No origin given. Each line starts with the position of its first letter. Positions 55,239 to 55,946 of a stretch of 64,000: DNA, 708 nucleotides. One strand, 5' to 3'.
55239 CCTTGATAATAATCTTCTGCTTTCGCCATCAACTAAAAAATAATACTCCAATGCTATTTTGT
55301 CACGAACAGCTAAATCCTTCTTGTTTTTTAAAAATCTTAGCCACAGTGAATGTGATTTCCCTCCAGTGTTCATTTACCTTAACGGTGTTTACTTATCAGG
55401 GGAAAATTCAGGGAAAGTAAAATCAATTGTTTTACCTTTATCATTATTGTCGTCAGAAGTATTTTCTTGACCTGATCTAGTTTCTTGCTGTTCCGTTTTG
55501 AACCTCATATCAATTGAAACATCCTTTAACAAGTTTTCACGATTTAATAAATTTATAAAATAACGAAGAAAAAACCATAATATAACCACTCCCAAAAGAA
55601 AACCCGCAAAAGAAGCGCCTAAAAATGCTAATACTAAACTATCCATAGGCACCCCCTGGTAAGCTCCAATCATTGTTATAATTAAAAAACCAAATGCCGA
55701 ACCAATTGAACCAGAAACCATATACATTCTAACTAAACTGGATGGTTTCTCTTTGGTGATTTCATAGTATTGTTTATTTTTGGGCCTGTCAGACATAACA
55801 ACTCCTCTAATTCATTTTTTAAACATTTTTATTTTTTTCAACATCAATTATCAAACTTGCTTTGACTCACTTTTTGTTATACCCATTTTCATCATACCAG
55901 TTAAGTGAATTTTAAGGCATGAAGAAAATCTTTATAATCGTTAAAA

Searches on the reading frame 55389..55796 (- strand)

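Call 41: search_protein_families(library=pfam, proteins=[window:55389-55796:-], max_evalue=5)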
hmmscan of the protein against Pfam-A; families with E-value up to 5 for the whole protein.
window:55389-55796:- (135 aa): 6 families
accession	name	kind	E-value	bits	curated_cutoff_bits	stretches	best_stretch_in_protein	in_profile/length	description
PF04893.22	Yip1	-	0.00098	19.5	28.6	1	8-86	9-89/173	Yip1 domain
PF00854.27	PTR2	-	0.011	15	27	1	9-103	60-148/392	POT family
PF03419.18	Peptidase_U4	-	0.017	14.9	28.4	1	23-105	91-158/284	Sporulation factor SpoIIGA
PF10011.15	DUF2254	-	0.069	12.4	28.8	1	33-116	101-182/368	Predicted membrane protein (DUF2254)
PF16118.10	DUF4834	-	0.1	13.9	27.8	1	67-118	3-55/99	Domain of unknown function (DUF4834)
PF14159.11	CAAD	-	0.57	10.5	30.7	1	38-93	29-76/85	CAAD domains of cyanobacterial aminoacyl-tRNA synthetase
